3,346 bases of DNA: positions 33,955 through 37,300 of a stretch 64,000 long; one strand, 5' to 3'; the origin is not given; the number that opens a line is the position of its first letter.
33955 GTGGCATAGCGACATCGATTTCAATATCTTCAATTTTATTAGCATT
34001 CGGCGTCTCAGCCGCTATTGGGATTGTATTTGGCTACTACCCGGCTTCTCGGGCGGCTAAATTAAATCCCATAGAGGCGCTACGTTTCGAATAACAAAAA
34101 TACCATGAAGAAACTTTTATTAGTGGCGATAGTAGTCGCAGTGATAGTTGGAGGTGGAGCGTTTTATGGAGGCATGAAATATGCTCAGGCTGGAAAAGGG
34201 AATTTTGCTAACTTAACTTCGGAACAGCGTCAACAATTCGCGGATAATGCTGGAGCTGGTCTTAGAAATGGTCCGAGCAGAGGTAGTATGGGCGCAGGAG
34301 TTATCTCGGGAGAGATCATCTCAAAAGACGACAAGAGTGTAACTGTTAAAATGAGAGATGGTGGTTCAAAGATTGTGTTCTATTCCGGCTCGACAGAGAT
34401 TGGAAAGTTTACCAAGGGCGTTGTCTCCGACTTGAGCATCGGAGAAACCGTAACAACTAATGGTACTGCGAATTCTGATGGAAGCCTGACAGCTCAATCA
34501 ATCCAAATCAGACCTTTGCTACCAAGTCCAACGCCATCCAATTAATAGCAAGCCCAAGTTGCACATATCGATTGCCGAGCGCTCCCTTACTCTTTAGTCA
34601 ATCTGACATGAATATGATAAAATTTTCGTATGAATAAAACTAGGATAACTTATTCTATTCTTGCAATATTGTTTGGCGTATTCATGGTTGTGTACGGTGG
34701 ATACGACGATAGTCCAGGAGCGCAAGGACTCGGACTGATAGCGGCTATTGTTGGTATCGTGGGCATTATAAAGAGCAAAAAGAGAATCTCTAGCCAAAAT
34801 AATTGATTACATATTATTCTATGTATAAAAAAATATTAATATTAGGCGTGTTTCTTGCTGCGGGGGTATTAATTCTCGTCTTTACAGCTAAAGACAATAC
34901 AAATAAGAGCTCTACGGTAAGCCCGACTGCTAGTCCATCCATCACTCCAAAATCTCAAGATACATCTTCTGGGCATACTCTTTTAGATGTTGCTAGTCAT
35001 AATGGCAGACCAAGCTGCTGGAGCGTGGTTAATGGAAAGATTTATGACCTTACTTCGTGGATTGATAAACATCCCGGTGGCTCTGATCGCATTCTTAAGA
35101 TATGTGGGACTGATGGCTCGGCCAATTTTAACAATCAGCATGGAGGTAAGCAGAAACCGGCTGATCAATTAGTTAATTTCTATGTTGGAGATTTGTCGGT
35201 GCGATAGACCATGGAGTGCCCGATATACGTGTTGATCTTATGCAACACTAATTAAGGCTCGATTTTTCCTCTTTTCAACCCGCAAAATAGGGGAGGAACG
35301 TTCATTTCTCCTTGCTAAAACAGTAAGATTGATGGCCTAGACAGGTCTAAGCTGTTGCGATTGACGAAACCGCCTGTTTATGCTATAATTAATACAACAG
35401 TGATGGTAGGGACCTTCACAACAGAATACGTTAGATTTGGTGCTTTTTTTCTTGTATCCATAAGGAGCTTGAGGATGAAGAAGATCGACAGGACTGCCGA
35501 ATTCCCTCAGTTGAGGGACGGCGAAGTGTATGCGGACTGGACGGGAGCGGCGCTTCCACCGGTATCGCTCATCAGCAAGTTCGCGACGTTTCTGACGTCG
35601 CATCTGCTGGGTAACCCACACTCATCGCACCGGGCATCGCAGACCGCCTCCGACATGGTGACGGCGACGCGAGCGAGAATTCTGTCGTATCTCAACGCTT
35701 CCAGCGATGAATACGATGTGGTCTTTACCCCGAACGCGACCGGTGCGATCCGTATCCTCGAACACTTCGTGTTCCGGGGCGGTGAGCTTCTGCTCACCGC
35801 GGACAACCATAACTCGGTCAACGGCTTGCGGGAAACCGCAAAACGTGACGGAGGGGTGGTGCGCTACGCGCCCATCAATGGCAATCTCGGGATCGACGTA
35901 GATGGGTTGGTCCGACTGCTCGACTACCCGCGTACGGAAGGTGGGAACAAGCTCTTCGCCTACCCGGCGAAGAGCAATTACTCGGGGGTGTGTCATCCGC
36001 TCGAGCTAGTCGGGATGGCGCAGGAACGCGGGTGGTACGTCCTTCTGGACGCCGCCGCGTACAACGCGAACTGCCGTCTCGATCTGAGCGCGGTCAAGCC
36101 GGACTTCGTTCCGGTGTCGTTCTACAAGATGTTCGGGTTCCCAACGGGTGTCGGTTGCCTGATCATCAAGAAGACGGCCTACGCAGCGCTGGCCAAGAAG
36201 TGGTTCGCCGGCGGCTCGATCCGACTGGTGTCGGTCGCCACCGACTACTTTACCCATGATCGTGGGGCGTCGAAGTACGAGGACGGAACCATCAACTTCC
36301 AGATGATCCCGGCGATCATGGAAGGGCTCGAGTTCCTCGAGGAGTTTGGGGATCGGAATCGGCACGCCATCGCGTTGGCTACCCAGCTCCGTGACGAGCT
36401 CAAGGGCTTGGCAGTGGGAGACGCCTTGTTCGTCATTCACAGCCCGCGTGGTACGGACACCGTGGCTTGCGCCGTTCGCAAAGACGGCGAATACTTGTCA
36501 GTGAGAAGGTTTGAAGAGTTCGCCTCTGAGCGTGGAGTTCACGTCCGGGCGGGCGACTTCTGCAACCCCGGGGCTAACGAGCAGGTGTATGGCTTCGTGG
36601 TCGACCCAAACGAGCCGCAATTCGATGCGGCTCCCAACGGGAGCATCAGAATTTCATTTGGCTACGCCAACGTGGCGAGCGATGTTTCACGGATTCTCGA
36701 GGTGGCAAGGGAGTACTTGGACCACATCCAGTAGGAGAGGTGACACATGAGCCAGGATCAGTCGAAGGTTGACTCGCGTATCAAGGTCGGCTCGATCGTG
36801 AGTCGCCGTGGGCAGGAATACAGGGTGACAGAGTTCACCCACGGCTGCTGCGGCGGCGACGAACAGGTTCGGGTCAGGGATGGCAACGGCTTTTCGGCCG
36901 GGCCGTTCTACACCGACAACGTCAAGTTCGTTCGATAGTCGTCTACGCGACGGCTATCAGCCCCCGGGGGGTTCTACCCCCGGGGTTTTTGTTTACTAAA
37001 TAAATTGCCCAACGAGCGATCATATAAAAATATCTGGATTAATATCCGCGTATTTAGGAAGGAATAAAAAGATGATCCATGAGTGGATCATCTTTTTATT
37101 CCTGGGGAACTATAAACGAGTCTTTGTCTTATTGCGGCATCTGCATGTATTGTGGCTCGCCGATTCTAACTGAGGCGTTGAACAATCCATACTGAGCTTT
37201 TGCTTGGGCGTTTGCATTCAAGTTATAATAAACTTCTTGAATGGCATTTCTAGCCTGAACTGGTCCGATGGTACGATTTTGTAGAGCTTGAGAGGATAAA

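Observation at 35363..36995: Isolated GC-rich two-gene insert: MOCOS/NifS-like PLP enzyme plus an HGCCGG small protein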

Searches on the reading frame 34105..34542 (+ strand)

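Call 80: search_protein_families(library=pfam, proteins=[window:34105-34542:+], max_evalue=0.01)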
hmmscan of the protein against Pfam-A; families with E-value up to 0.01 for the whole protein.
window:34105-34542:+ (146 aa): 1 family
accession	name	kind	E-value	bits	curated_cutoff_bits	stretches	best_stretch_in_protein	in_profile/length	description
PF18914.6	DUF5666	-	0.0013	19.5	27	1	69-134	2-60/60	Domain of unknown function (DUF5666)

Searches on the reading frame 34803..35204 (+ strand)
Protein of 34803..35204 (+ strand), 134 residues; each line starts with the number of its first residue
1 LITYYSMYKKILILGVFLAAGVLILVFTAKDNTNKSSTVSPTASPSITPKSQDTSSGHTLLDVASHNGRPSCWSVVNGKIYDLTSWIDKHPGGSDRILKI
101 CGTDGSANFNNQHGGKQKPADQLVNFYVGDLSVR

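Call 80: search_protein_families(library=pfam, proteins=[window:34803-35204:+], max_evalue=0.01)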
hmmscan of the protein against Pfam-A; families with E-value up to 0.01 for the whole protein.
window:34803-35204:+ (134 aa): 1 family
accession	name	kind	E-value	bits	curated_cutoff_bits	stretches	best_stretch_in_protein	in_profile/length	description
PF00173.33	Cyt-b5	-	2.9e-18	66.1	23.7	1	62-131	4-73/74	Cytochrome b5-like Heme/Steroid binding domain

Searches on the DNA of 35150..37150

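Call 35: search_rna_families(source=window, start=35150, end=37150, threshold=evalue, max_evalue=5)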
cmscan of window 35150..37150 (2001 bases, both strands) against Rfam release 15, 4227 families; matches with E-value up to 5: 3.
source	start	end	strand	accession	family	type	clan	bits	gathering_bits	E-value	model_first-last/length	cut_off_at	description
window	37061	37102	+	RF03940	MIR9563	Gene; miRNA;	-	25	90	0.073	1-127/127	no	MIR9563 microRNA precursor family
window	36928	36993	+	RF02837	anti-hemB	Gene; sRNA;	-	20.3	49.5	0.087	1-81/81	no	Burkholderia RNA 7 (anti-hemB)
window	37060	37103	+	RF00641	mir-154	Gene; miRNA;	CL00149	18.3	52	4.1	1-82/82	no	mir-154 microRNA precursor family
